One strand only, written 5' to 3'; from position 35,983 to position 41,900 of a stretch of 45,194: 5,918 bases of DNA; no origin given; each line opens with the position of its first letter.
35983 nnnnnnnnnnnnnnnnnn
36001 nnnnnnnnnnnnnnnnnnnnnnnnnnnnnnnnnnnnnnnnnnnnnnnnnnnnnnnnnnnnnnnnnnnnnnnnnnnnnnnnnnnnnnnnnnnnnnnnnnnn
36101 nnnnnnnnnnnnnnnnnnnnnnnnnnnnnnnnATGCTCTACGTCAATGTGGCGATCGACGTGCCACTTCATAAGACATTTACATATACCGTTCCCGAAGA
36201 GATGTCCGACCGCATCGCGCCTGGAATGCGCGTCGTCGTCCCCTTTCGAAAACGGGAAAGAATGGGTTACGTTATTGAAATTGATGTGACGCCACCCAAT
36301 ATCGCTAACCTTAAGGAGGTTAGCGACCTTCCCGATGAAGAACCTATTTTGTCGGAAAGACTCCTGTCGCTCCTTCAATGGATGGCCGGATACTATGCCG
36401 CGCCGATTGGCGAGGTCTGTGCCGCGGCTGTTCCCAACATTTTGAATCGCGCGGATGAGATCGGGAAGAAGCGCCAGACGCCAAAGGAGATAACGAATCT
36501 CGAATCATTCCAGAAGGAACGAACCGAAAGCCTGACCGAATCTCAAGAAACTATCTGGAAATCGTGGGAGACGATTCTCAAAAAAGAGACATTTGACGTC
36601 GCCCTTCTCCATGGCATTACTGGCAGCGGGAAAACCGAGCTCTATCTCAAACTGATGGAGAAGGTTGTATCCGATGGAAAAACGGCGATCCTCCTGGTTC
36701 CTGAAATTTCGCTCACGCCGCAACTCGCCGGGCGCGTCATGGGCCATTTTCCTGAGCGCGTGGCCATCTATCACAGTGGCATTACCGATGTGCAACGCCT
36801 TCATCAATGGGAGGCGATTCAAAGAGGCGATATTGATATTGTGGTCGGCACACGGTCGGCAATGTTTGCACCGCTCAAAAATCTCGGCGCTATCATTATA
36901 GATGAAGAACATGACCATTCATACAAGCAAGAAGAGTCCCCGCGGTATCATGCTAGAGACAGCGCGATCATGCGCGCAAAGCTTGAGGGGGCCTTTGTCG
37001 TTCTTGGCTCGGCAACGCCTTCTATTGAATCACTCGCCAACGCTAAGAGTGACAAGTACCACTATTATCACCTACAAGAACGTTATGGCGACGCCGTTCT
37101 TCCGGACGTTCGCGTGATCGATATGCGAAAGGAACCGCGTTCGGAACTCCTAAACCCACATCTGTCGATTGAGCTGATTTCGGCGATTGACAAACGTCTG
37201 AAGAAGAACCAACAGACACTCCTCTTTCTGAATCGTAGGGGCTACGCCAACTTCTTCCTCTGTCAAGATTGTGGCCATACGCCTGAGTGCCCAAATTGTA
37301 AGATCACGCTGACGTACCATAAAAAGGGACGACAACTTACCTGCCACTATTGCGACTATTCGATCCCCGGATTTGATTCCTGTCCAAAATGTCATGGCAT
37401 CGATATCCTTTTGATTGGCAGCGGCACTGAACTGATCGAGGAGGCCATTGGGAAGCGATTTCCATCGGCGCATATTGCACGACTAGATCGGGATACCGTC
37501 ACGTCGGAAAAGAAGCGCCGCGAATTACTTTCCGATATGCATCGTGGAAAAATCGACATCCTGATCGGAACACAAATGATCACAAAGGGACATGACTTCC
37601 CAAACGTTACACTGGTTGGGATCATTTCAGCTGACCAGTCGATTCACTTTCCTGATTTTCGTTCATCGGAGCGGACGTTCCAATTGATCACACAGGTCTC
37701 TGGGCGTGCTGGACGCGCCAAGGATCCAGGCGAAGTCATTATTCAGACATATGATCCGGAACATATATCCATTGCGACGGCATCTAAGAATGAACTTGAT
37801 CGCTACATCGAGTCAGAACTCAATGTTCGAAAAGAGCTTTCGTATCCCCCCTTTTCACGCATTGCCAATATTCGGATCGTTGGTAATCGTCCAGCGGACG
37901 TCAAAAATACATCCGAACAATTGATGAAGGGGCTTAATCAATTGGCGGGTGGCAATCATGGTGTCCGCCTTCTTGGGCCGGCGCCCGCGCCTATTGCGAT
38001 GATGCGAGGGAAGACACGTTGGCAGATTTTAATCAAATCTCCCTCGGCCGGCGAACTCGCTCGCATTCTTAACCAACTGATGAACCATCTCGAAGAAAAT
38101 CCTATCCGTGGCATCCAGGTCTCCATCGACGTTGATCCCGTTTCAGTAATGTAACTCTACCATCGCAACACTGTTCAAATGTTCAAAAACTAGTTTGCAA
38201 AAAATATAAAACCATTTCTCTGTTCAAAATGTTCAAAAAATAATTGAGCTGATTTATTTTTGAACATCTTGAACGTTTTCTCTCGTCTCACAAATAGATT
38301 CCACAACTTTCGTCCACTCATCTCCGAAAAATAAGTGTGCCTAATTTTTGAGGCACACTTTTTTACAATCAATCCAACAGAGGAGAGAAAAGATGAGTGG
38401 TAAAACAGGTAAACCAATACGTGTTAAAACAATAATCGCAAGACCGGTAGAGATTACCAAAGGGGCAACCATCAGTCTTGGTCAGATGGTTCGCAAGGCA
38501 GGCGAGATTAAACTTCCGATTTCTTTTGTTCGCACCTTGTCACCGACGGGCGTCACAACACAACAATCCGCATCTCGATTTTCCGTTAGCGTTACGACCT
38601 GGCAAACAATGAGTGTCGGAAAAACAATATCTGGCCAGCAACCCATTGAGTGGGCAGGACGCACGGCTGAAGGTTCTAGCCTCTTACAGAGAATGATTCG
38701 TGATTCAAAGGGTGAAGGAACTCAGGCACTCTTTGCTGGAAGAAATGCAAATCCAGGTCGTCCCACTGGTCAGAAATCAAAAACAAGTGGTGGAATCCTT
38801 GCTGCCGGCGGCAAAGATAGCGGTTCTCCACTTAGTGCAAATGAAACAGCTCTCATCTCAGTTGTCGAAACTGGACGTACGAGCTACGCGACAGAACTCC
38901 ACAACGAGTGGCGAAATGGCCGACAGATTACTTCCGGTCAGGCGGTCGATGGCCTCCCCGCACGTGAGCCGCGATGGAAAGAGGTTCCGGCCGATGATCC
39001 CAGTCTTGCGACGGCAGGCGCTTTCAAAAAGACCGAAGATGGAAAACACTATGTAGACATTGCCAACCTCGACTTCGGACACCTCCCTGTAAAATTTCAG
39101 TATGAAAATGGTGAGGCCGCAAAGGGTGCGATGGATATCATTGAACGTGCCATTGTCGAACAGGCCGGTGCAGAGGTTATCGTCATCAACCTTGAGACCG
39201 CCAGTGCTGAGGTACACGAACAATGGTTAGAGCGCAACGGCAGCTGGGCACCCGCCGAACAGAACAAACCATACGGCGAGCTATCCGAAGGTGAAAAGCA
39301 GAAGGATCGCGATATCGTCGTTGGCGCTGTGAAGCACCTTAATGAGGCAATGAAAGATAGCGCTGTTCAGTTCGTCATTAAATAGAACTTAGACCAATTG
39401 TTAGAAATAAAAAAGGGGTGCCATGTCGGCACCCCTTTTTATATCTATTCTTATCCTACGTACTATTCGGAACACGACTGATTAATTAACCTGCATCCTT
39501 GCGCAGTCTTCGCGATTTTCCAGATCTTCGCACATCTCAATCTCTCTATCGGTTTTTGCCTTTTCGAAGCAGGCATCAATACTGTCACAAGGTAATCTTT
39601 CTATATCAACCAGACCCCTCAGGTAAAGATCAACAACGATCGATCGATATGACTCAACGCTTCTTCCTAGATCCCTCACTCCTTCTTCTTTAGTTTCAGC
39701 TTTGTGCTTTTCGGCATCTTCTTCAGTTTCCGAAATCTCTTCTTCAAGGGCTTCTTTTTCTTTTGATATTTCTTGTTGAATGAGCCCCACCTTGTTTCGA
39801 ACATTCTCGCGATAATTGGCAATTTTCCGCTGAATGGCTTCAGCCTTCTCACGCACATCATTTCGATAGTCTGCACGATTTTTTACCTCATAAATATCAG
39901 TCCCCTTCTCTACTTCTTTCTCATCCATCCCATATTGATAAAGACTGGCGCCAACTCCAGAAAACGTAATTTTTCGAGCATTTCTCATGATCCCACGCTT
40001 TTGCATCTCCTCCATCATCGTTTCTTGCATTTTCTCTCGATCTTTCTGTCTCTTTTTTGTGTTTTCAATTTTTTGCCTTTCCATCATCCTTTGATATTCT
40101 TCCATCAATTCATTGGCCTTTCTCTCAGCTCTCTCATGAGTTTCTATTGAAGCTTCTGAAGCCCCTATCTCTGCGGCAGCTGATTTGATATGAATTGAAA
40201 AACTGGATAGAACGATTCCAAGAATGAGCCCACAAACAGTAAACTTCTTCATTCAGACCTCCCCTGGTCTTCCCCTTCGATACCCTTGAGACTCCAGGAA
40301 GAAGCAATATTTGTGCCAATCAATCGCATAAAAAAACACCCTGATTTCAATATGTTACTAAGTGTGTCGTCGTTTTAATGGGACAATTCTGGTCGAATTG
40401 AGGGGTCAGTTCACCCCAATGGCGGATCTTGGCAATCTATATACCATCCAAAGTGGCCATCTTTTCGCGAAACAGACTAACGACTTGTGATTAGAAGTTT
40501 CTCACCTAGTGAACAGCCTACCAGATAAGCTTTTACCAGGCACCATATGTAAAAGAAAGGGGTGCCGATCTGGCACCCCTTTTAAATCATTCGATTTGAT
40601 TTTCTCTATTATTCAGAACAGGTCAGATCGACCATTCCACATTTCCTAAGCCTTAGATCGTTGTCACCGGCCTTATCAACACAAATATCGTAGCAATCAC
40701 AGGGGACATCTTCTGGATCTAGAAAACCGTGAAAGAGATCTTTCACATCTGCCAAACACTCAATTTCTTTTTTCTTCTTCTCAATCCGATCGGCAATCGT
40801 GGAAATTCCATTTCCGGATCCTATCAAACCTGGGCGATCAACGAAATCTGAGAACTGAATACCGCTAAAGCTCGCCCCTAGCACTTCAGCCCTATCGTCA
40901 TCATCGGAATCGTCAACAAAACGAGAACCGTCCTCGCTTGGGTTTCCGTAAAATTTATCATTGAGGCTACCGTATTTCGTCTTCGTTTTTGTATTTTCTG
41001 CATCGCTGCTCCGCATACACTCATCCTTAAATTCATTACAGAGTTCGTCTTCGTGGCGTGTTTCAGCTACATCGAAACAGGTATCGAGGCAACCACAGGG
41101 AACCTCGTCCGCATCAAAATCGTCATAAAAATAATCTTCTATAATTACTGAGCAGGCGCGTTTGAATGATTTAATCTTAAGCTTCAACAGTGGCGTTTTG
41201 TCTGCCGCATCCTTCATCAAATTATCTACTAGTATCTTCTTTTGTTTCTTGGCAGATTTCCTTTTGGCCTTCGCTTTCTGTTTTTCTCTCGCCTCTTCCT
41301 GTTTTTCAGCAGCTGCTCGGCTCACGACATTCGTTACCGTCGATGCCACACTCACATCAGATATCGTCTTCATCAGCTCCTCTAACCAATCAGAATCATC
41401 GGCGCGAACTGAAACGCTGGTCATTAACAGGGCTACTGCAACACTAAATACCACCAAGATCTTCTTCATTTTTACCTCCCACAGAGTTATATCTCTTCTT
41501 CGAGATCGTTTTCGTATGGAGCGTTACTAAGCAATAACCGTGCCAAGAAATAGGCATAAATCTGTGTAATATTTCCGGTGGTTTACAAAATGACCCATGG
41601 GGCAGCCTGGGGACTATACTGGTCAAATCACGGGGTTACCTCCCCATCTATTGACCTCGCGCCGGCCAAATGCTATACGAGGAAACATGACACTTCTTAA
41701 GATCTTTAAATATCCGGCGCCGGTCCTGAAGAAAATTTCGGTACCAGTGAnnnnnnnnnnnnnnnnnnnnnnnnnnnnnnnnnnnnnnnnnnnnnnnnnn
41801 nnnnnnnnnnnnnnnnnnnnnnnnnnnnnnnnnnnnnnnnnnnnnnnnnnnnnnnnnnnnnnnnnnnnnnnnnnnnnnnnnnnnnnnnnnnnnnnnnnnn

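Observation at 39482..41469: Adjacent paralogous secreted proteins built around a roughly 50-aa Cys-rich module I do not recognise (PC-x-C-x-D-x-C ... C-x6/7-C)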

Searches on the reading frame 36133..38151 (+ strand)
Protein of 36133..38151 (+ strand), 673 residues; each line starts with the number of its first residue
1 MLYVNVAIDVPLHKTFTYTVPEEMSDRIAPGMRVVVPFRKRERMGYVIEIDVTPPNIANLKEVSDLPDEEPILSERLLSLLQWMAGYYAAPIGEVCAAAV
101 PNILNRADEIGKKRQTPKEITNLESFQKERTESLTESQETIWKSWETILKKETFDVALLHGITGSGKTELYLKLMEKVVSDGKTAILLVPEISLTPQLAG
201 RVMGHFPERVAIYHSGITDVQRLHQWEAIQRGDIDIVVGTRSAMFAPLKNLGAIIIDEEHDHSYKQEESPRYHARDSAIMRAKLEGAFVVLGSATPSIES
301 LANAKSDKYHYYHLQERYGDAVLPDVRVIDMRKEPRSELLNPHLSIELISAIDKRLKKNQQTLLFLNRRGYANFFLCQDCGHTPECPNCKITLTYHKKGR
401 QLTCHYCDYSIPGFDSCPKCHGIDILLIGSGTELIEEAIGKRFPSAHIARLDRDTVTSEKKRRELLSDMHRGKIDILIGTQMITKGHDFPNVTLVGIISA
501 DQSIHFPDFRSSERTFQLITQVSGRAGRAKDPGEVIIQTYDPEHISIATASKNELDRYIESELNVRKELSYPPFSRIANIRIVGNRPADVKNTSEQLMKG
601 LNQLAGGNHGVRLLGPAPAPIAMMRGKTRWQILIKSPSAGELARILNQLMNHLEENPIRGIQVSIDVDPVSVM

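Call 40: find_related_loci(query=A5, collection=genome_contigs, flank=6000)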
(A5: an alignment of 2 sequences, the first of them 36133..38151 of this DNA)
Query A5 (673 aa) in genome_contigs; peptide patterns used: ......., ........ (x = any residue, [..] = any of these).
87 stretches matched a pattern; 69 encode a relative of the query (tblastn E <= 1e-3); 69 distinct loci.
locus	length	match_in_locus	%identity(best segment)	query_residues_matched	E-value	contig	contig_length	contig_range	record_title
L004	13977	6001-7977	41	2-673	2e-161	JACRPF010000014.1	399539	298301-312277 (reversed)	MAG: Spirochaetes bacterium isolate NC_groundwater_1980_Pr3_S-0.2um_53_5 scaffold_491794, whole genome shotgun sequence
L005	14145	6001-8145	39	4-653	2e-155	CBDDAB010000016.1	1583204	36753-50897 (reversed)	MAG: Verrucomicrobiales bacterium isolate 1b63dff0-0cb6-4c50-a596-4a9ec44ed05b genome assembly, contig: contig_16, whole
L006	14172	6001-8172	36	2-673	5e-149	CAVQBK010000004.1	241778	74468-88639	MAG: uncultured bacterium isolate MFD02923.bin.1.27 genome assembly, contig: contig_22517, whole genome shotgun sequence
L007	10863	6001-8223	45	3-673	4e-149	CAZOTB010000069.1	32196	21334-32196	MAG TPA_asm: uncultured Verrucomicrobiota bacterium isolate binchicken_co107_139 genome assembly, contig: NODE_3477_leng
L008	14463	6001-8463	43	3-673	2e-146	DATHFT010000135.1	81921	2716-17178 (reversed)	MAG TPA_asm: Candidatus Saccharimonadales bacterium isolate SMAG_U12454 k141_269859, whole genome shotgun sequence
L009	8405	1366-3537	37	2-673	1e-142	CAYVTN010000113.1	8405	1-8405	MAG TPA_asm: uncultured bacterium isolate binchicken_co224_182 genome assembly, contig: NODE_9181_length_8405_cov_4.6140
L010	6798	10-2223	44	68-673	5e-142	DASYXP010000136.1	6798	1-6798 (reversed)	MAG TPA_asm: Gemmatimonadales bacterium isolate SMAG_U6311 k141_424947, whole genome shotgun sequence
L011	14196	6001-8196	43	14-672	3e-138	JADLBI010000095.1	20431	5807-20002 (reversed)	MAG: Opitutaceae bacterium isolate SJ16 c_000000604723, whole genome shotgun sequence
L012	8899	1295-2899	43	134-673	4e-138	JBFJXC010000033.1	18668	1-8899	MAG: Lentisphaeria bacterium isolate Mix_sand19.2022.05.G.39 k141_2781081_length_18668_cov_10.5857, whole genome shotgun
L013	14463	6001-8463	40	3-669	9e-138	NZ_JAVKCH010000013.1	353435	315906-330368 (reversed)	MAG: Imperialibacter sp. isolate F4-SAH-14 k141_66377, whole genome shotgun sequence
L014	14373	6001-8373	41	3-673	4e-138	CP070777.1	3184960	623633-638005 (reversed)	MAG: Candidatus Zixiibacteriota bacterium isolate bin19 chromosome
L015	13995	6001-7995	38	3-673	1e-137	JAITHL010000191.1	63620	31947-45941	MAG: Treponema sp. isolate Pc512_bin78 k119_674172, whole genome shotgun sequence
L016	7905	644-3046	42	2-673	2e-136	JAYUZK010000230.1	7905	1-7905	MAG: Gemmatimonadota bacterium isolate GL15_Up_metabat_5 GL15_Up_metabat_5_229, whole genome shotgun sequence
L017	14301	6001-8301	36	7-673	2e-133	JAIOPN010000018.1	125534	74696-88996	MAG: Planctomycetota bacterium isolate LakeFargette_0920_ALND_MAG_66_46 LacPavin_0920_ALND_scaffold_39895, whole genome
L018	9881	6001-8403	42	2-673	5e-133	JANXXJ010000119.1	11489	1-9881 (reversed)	MAG: Gemmatimonadetes bacterium isolate GL140_2_metabat_77 GL140_2_k141_2880500, whole genome shotgun sequence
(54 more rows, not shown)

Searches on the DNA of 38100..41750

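Call 92: search_rna_families(source=window, start=38100, end=41750, threshold=evalue, max_evalue=1)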
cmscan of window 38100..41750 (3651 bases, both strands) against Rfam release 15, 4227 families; matches with E-value up to 1: 3.
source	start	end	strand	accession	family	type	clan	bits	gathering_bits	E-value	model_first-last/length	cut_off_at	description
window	39400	39454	+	RF01808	MicX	Gene; sRNA;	-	20.7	75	0.16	1-194/194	no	MicX Vibrio cholerae sRNA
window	40077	40186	-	RF02191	TCL6_1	Gene; lncRNA;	-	20.1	60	0.36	1-113/113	no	T-cell leukemia/lymphoma 6 conserved region 1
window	39350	39451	-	RF01808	MicX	Gene; sRNA;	-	18.2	75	0.8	1-194/194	no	MicX Vibrio cholerae sRNA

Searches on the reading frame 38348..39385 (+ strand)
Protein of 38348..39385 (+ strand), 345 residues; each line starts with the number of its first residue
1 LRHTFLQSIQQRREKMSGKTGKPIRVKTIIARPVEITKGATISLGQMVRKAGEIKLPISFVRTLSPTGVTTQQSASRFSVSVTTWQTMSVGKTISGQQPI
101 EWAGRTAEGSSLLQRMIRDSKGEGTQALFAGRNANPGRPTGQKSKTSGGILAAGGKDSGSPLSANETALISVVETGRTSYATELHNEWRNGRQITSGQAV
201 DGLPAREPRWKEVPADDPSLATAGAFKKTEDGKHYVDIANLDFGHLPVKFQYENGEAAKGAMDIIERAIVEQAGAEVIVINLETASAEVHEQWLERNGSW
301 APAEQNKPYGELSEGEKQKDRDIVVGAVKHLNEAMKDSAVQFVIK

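Call 5: search_protein_families(library=pfam, proteins=[window:38348-39385:+], max_evalue=1)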
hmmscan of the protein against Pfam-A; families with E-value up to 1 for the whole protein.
window:38348-39385:+ (345 aa): 2 families
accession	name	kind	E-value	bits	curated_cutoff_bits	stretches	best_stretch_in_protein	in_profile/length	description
PF21510.3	PirA-like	-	0.03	15.1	27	0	267-303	20-56/95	PirA-like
PF02026.21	RyR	-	0.044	14.5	27.4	0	307-331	58-82/91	RyR domain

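Call 37: search_protein_families(library=ncbifam, proteins=[window:38393-39385:+], max_evalue=1)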
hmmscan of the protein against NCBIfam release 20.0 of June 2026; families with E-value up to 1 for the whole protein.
window:38393-39385:+ (330 aa): 1 family
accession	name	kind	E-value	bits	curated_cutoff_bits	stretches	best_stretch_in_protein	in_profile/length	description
NF010765.0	PRK14168.1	equivalog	0.012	14.9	501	1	206-266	111-168/297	bifunctional methylenetetrahydrofolate dehydrogenase/methenyltetrahydrofolate cyclohydrolase FolD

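Call 67: search_protein_families(library=phrogs, proteins=[window:38393-39385:+], max_evalue=0.1)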
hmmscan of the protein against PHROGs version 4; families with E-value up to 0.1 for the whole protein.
window:38393-39385:+ (330 aa): 0 families

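Call 68: search_protein_families(library=padloc, proteins=[window:38393-39385:+], max_evalue=0.1)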
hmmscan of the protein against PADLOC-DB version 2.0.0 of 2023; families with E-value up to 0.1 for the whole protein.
window:38393-39385:+ (330 aa): 0 families

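Call 83: search_solved_structures(query=window:38393-39385:+, max_evalue=1, show_alignments=1)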
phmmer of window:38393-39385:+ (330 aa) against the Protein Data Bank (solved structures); distinct sequences matched with E-value up to 1: 3.
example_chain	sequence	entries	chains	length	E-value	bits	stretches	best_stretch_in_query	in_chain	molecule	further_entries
2inc_B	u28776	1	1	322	0.45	13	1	228-303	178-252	Toluene, o-xylene monooxygenase oxygenase subunit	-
2ind_B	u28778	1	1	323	0.46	13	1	228-303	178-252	Toluene, o-xylene monooxygenase oxygenase subunit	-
1t0q_B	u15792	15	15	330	0.47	13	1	228-303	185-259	toluene, o-xylene monooxygenase oxygenase subunit | Toluene, o-xylene monooxygenase oxygenase subunit;beta | Toluene o-xylene monooxygenase component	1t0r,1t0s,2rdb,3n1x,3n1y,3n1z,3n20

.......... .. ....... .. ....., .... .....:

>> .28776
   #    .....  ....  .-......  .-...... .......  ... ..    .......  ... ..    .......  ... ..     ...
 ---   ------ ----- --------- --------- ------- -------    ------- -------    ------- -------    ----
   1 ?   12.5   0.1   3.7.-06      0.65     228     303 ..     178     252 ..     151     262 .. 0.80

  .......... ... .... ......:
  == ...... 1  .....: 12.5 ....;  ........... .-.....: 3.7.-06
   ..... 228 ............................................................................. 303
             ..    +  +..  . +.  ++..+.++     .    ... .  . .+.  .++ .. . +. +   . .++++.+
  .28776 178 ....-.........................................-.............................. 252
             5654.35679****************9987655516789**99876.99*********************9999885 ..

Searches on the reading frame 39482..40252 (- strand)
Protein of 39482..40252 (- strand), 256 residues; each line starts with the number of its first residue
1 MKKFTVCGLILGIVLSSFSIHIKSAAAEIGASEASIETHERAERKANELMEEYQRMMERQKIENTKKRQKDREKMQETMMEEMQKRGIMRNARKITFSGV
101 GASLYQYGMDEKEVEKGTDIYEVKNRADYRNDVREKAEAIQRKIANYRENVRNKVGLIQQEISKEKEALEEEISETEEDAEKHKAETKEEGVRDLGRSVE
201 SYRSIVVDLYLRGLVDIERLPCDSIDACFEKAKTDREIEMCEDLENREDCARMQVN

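Call 5: search_protein_families(library=pfam, proteins=[window:39482-40252:-], max_evalue=1)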
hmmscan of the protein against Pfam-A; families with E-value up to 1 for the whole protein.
window:39482-40252:- (256 aa): 2 families
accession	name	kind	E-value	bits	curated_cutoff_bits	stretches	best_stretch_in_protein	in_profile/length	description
PF10504.14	DUF2452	-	0.0046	16.9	25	1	119-186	14-83/156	Protein of unknown function (DUF2452)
PF03938.19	OmpH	-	0.75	10.4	32.4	0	136-183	16-77/141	Outer membrane protein (OmpH-like)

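Call 11: find_homologous_proteins(query=window:39482-40252:-, max_evalue=0.01)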
Query window:39482-40252:- (256 aa): 1 proteins with E <= 0.01 among 641 candidates.
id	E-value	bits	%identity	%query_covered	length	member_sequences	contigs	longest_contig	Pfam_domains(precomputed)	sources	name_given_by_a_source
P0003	1.2e-154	531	100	100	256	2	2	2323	-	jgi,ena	-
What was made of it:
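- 39482..40252 (-): geneA: 256-aa exported protein with a charged helical region and one 4-Cys module. There is no other full-length homolog in 5.8 billion clusters (call 11).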

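Call 37: search_protein_families(library=ncbifam, proteins=[window:39482-40252:-], max_evalue=1)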
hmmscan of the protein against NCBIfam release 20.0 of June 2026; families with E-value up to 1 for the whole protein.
window:39482-40252:- (256 aa): 1 family
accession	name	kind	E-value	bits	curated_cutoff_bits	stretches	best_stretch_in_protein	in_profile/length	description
NF033512.1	T2SS_chap_CpaB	equivalog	0.12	12.4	90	1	10-95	11-92/206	metalloprotease secretion chaperone CpaB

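Call 67: search_protein_families(library=phrogs, proteins=[window:39482-40252:-], max_evalue=0.1)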
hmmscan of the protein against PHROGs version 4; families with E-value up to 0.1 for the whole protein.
window:39482-40252:- (256 aa): 1 family
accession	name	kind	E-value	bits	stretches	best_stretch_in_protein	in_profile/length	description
phrog_3394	-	unknown function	0.046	12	1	36-187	147-298/1862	-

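Call 68: search_protein_families(library=padloc, proteins=[window:39482-40252:-], max_evalue=0.1)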
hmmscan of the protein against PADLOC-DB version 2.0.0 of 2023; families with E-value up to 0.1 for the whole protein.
window:39482-40252:- (256 aa): 0 families

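Call 69: find_encoding_contigs(protein=P0003, flank=10000)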
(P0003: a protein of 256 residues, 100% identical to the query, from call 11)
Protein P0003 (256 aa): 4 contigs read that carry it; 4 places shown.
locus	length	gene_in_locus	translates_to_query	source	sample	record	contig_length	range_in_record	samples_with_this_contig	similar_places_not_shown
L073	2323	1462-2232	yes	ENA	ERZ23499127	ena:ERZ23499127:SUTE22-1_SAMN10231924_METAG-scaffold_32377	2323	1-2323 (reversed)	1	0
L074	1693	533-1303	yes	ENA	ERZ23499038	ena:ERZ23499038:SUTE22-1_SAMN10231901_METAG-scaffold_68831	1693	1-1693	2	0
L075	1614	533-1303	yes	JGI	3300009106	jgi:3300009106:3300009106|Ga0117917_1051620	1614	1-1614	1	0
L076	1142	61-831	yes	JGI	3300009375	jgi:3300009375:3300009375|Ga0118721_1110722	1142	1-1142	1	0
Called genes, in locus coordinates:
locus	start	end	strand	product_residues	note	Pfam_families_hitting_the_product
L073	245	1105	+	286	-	-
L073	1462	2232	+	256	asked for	-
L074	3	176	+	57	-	?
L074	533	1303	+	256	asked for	-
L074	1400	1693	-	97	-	?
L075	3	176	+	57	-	?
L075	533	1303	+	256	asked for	-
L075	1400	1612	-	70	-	?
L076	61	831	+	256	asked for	-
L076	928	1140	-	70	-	?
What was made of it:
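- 39482..40252 (-): An identical protein occurs on 4 other contigs (call 69).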
